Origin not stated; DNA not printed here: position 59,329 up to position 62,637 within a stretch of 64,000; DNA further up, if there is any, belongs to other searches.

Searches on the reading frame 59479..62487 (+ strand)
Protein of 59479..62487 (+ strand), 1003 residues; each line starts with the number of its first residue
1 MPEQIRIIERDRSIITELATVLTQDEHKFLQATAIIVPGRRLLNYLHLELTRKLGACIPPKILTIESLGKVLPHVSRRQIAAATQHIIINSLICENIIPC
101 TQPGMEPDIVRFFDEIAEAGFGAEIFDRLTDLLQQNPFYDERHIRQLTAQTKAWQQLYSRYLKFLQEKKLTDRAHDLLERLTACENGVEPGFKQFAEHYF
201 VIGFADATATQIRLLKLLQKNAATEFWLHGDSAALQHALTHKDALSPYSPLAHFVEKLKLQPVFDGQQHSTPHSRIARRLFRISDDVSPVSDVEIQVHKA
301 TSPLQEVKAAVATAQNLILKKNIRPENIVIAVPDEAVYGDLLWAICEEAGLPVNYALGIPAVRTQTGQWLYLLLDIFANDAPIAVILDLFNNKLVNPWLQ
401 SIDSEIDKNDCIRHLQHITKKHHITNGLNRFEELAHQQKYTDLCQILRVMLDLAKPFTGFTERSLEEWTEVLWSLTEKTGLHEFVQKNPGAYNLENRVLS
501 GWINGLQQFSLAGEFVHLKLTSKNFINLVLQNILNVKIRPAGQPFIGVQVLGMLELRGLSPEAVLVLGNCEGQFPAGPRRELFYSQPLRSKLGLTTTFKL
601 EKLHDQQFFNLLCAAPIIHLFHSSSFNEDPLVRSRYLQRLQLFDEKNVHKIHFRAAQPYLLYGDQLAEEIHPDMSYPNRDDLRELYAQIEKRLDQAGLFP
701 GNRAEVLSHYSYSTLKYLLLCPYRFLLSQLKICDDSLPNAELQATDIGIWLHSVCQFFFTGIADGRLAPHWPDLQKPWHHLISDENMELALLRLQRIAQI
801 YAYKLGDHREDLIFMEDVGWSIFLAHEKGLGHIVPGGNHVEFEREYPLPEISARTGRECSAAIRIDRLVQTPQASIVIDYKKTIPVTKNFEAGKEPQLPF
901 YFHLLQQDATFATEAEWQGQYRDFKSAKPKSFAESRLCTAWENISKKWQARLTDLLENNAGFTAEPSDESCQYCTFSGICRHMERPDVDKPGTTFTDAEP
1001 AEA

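Call 83: search_protein_families(library=pfam, proteins=[window:59479-62487:+], max_evalue=0.001)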
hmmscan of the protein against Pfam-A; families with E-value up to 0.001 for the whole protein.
window:59479-62487:+ (1003 aa): 1 family
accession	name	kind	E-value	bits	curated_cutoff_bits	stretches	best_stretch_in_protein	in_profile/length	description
PF12705.13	PDDEXK_1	-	2.2e-19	70.8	22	1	710-981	2-247/247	PD-(D/E)XK nuclease superfamily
